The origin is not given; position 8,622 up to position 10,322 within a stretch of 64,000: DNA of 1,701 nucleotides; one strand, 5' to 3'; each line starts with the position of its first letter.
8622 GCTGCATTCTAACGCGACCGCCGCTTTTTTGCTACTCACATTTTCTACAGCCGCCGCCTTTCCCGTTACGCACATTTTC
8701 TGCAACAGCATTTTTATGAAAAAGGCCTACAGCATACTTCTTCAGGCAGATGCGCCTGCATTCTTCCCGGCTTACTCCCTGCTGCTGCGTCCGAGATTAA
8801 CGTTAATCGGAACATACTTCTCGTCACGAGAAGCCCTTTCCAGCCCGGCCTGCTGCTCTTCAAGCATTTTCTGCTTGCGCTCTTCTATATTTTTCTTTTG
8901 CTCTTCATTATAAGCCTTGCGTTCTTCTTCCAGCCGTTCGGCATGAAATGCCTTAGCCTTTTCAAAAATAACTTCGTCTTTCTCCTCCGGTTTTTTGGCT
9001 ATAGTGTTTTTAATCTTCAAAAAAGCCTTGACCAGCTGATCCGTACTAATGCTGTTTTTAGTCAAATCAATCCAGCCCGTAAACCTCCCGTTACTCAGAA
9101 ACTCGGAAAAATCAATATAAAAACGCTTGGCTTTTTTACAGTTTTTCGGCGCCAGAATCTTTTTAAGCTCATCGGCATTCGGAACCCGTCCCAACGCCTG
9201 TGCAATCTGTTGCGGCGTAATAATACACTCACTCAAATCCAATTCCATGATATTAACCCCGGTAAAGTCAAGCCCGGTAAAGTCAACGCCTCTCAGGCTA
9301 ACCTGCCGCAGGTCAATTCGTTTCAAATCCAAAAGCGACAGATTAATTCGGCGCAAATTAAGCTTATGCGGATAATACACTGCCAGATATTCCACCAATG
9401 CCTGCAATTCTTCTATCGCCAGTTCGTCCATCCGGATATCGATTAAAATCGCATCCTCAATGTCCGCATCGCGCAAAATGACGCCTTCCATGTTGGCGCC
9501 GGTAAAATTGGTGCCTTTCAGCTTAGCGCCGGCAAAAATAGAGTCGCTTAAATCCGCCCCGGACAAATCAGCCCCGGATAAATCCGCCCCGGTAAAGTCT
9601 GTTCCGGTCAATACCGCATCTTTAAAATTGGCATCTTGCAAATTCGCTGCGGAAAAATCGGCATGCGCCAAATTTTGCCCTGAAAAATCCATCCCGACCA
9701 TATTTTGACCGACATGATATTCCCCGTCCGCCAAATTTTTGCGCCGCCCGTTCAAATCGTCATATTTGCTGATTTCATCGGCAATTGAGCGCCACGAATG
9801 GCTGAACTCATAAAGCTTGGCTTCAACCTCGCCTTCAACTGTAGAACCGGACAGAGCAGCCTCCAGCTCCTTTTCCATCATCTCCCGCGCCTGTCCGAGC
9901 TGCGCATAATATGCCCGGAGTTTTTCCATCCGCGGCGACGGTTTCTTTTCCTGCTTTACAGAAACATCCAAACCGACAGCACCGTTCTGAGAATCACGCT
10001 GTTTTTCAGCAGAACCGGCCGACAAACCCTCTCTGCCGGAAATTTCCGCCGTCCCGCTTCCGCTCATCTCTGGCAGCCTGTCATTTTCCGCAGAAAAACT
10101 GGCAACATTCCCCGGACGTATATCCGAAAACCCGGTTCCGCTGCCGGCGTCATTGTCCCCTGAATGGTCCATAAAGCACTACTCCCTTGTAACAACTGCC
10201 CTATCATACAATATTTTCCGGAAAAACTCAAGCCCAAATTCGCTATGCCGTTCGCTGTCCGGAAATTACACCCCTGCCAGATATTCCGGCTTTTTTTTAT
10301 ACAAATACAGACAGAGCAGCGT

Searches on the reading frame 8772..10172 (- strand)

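Call 48: search_protein_families(library=pfam, proteins=[window:8772-10172:-], max_evalue=0.00001)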
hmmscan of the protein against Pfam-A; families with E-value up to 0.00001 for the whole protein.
window:8772-10172:- (466 aa): 4 families
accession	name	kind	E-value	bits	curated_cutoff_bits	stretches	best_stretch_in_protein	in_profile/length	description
PF00805.28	Pentapeptide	-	8.9e-32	108.7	20.2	2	171-210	1-40/40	Pentapeptide repeats (8 copies)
PF13599.13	Pentapeptide_4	-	4.8e-17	62.2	38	1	192-255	7-70/78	Pentapeptide repeat region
PF13576.12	Pentapeptide_3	-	5.7e-17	62.1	27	0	173-211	6-47/48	Pentapeptide repeats (9 copies)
PF25296.1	Decapeptide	-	2.7e-06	27.6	45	0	162-224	11-73/74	Decapeptide repeat region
